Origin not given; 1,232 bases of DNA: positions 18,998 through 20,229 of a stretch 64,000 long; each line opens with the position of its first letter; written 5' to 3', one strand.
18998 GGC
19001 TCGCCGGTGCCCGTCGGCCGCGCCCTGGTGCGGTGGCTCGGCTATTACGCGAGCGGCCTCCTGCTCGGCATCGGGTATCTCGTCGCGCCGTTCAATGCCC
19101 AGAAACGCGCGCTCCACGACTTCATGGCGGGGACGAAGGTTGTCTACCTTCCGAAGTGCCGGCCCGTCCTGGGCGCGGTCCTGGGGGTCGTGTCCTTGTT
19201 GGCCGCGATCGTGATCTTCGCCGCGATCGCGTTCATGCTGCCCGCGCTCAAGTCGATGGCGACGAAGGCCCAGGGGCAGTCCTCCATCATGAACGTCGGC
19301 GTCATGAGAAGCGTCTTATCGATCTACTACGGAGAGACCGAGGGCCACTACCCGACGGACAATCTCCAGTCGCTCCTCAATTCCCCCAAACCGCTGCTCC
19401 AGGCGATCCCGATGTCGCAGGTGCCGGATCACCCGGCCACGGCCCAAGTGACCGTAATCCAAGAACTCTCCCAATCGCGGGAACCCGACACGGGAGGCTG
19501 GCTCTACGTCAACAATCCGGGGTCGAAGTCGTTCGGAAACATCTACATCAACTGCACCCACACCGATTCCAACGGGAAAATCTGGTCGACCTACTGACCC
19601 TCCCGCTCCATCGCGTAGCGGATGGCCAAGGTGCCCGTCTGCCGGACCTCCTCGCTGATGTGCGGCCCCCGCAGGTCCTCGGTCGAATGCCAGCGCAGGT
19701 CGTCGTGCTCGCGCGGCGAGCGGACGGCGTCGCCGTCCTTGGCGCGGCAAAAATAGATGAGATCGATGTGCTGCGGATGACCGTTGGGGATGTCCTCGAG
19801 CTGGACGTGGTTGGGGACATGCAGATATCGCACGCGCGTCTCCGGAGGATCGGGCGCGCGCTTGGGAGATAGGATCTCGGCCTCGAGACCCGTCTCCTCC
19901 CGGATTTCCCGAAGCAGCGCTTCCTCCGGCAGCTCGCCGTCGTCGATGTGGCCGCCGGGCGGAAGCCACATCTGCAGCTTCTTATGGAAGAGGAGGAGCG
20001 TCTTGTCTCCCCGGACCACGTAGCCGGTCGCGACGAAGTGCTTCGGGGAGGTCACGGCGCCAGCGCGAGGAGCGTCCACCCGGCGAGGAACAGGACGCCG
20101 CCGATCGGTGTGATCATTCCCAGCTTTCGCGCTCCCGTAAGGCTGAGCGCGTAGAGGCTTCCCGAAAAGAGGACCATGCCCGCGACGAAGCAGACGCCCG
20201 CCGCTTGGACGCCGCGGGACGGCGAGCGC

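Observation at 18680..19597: RDD-domain membrane protein fused to a type IV pilin-like globular domain without a prepilin leader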

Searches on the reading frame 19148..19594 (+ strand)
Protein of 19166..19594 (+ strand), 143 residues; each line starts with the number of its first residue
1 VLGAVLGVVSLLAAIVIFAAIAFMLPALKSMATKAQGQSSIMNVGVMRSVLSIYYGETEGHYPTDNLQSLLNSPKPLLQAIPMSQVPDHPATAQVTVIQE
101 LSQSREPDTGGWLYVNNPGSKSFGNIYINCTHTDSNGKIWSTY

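Call 3: search_protein_families(library=pfam, proteins=[window:19250-19594:+], max_evalue=10)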
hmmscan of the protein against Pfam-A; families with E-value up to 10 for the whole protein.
seq(115 aa): 0 families

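Call 4: search_protein_families(library=ncbifam, proteins=[window:19250-19594:+], max_evalue=10)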
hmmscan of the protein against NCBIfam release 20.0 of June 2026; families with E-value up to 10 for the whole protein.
seq(115 aa): 0 families

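Call 6: find_homologous_proteins(query=window:19166-19594:+, max_evalue=0.01)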
Query seq(143 aa) (143 aa): 10 proteins with E <= 0.01 among 71 candidates.
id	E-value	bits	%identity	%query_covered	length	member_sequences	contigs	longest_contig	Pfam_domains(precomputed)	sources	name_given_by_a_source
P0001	8.1e-12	63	35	97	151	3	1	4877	PF07963.18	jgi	-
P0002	2.6e-10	58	34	97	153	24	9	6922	PF07963.18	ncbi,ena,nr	ncbi:MAG TPA: type II secretion system protein [Elusimicrobiota bacterium]|nr:type II secretion syst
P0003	1.0e-9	56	31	100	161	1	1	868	PF07963.18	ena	-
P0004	2.7e-9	55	32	97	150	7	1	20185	PF07963.18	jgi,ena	jgi:type IV pilus assembly protein PilA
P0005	2.3e-8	52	30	97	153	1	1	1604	PF07963.18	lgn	-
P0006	6.1e-8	51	33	97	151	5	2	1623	PF07963.18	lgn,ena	-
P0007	1.0e-7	50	33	97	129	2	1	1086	-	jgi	jgi:type II secretory pathway pseudopilin PulG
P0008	3.2e-7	48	31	97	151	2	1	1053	PF07963.18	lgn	-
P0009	6.5e-6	44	29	97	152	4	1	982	PF07963.18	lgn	-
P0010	6.9e-6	44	30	97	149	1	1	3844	PF07963.18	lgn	-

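Call 41: search_solved_structures(query=A1, max_evalue=1, show_alignments=2)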
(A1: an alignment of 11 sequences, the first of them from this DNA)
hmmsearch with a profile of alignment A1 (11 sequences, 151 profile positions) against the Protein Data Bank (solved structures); distinct sequences matched with E-value up to 1: 25.
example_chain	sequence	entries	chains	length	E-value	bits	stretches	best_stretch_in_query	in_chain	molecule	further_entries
7tgg_A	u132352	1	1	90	4.4e-15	59.4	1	3-68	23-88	Geopilin domain 1 protein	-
9egp_A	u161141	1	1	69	2.2e-14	57.1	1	3-64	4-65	Geopilin domain 1 protein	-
5kua_A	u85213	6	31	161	6e-14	55.7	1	10-133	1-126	pilin | Neisseria meningitidis PilE variant SB-GATDH | Neisseria meningitidis PilE, SB-DATDH variant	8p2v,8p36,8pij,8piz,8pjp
8p3b_A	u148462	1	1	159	1.9e-13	54.1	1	10-128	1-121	Fimbrial protein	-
2m7g_A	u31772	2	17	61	4.7e-13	52.8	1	10-68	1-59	Geopilin domain 1 protein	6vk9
2hi2_A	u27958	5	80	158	1.5e-12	51.2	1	10-128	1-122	Fimbrial protein | PilA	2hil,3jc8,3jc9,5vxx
1ay2_A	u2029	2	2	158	5.1e-12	49.4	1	10-127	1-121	TYPE 4 PILIN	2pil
8tob_GA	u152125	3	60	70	7.8e-12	48.8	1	11-56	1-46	Fimbrial protein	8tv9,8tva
9laa_A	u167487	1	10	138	1e-11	48.4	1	3-51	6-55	Type IV pilin protein PilA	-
8tj2_C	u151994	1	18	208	2.8e-11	47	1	10-69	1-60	Type IV major pilin protein PilA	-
1oqw_A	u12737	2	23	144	8.9e-11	45.4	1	10-53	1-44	Fimbrial protein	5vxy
8tum_e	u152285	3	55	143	1.5e-10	44.7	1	10-51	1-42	Type IV major pilin protein PilA | Pilin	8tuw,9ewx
6xxe_A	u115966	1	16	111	1e-09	42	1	10-66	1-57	Uncharacterized protein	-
8qqj_J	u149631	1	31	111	2.1e-09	40.9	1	10-67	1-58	Type IV narrow pilus major component PilA5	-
9lab_B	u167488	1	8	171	1e-08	38.7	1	5-61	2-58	MSHA major pilin subunit MshA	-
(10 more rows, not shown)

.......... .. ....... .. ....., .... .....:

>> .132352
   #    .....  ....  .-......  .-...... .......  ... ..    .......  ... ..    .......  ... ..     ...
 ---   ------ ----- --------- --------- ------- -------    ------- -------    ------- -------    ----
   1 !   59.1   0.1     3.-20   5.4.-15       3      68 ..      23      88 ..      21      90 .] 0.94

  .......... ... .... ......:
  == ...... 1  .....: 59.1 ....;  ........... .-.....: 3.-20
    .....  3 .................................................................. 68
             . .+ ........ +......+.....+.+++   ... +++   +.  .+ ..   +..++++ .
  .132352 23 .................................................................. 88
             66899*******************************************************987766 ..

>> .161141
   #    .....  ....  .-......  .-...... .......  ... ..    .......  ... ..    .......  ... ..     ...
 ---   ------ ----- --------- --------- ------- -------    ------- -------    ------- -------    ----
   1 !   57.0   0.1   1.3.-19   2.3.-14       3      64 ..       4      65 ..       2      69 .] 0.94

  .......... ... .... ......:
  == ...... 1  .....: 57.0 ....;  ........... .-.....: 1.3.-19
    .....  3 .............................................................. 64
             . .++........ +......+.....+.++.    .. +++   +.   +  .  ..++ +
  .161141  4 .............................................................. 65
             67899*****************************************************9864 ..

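Call 42: search_protein_families(library=ncbifam, proteins=[P0001, P0002, P0004], max_evalue=0.01)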
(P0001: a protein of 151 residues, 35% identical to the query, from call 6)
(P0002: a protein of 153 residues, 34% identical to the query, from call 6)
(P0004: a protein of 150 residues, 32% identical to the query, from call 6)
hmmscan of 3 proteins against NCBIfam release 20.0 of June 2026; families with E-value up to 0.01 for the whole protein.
P0001 (151 aa): 8 families
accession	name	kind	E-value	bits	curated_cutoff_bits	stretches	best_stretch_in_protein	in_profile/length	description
TIGR01710.1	typeII_sec_gspG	equivalog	6.4e-13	48.9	88.85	1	8-77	1-69/134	type II secretion system major pseudopilin GspG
NF041775.1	typeIV_PilA_Myxo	equivalog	1.2e-12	48.3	400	1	7-66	10-69/214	type IV pilin protein PilA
NF007862.0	PRK10574.1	equivalog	2.8e-09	37.3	138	1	7-67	4-64/145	prepilin peptidase-dependent pilin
TIGR02532.1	IV_pilin_GFxxxE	domain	4.6e-08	32.6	16.3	1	8-30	2-24/24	prepilin-type N-terminal cleavage/methylation domain-containing protein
TIGR01708.2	typeII_sec_gspH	equivalog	1.3e-07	31.7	80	1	8-34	2-28/169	type II secretion system minor pseudopilin GspH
NF040999.1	pilin_ComGC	equivalog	2.5e-05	24.4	75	1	8-48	2-42/84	competence type IV pilus major pilin ComGC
NF041013.1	T4P_ComGE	equivalog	0.00022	21.2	49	1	8-43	4-39/83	competence type IV pilus minor pilin ComGE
TIGR02596.1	TIGR02596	subfamily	0.00023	21.3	70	1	10-39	1-29/196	Verru_Chthon cassette protein D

P0002 (153 aa): 8 families
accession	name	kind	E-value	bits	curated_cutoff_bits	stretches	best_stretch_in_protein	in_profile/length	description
NF041775.1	typeIV_PilA_Myxo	equivalog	1.6e-13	51.2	400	1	6-104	9-107/214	type IV pilin protein PilA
TIGR01710.1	typeII_sec_gspG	equivalog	3.9e-11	43.1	88.85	1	8-64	1-57/134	type II secretion system major pseudopilin GspG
TIGR02532.1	IV_pilin_GFxxxE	domain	3.8e-09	36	16.3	1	8-30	2-24/24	prepilin-type N-terminal cleavage/methylation domain-containing protein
NF007862.0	PRK10574.1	equivalog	9.1e-09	35.6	138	1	7-65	4-62/145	prepilin peptidase-dependent pilin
TIGR01708.2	typeII_sec_gspH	equivalog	1.2e-07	31.9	80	1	8-34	2-28/169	type II secretion system minor pseudopilin GspH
NF040999.1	pilin_ComGC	equivalog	4.1e-05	23.7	75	1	8-66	2-59/84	competence type IV pilus major pilin ComGC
TIGR02596.1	TIGR02596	subfamily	0.00051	20.2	70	1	10-33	1-24/196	Verru_Chthon cassette protein D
NF041013.1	T4P_ComGE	equivalog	0.0014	18.6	49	1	8-42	4-38/83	competence type IV pilus minor pilin ComGE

P0004 (150 aa): 10 families
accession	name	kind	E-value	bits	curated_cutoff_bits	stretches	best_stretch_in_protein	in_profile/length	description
NF041775.1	typeIV_PilA_Myxo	equivalog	7.1e-15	55.6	400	1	8-68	10-70/214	type IV pilin protein PilA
TIGR01710.1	typeII_sec_gspG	equivalog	5.6e-13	49.1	88.85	1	9-67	1-59/134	type II secretion system major pseudopilin GspG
NF007862.0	PRK10574.1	equivalog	2.6e-10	40.6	138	1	7-91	3-87/145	prepilin peptidase-dependent pilin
TIGR02532.1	IV_pilin_GFxxxE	domain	2.9e-08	33.2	16.3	1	9-31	2-24/24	prepilin-type N-terminal cleavage/methylation domain-containing protein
TIGR01708.2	typeII_sec_gspH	equivalog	5.3e-08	33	80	1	8-35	1-28/169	type II secretion system minor pseudopilin GspH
NF040999.1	pilin_ComGC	equivalog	9e-06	25.8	75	1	9-52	2-45/84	competence type IV pilus major pilin ComGC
TIGR02596.1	TIGR02596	subfamily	8.4e-05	22.7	70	1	11-41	1-30/196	Verru_Chthon cassette protein D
NF041013.1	T4P_ComGE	equivalog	0.0002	21.4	49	1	7-45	2-40/83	competence type IV pilus minor pilin ComGE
NF007800.0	PRK10506.1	equivalog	0.0075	16.1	158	1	6-31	6-31/163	prepilin peptidase-dependent protein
TIGR01711.1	gspJ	equivalog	0.0077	16.1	64.85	1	9-63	1-56/192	type II secretion system minor pseudopilin GspJ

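Call 46: predict_structure(alignment_id=A5)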
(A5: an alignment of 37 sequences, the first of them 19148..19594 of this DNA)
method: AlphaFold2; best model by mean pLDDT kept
length: 149 residues; sequences in the alignment: 37
mean_pLDDT: 92.3   pTM: 0.77
mean pLDDT of the five models: 92.3, 88.4, 88.2, 86.8, 86.5
residues with pLDDT >= 90: 112; 70-90: 33; 50-70: 4; < 50: 0
segments of 3 or more residues with pLDDT < 50: none
pLDDT, mean of each block of 10 residues (from residue 1): 75 96 95 89 93 97 96 89 93 95 91 94 96 95 90
secondary structure, 60 per line:
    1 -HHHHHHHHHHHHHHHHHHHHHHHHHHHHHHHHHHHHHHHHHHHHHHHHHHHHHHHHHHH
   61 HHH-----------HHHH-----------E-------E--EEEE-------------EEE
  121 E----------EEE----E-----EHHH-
elements in order: H2-63 H75-78 E101-104 E118-121 E132-134

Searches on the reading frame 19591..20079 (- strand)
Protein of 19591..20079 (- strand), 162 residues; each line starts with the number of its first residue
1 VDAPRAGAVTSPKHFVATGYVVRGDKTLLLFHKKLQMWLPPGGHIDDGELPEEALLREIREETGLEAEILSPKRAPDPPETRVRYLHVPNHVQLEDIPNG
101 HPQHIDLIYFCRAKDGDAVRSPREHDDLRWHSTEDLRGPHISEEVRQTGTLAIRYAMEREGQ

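Call 57: search_protein_families(library=pfam, proteins=[window:19591-20079:-], max_evalue=0.001)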
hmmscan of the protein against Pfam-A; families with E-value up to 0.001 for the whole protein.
window:19591-20079:- (162 aa): 1 family
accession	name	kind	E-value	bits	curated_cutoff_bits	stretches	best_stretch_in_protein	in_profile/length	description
PF00293.34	NUDIX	-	7.3e-19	68.6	21.1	1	14-137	2-120/134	NUDIX domain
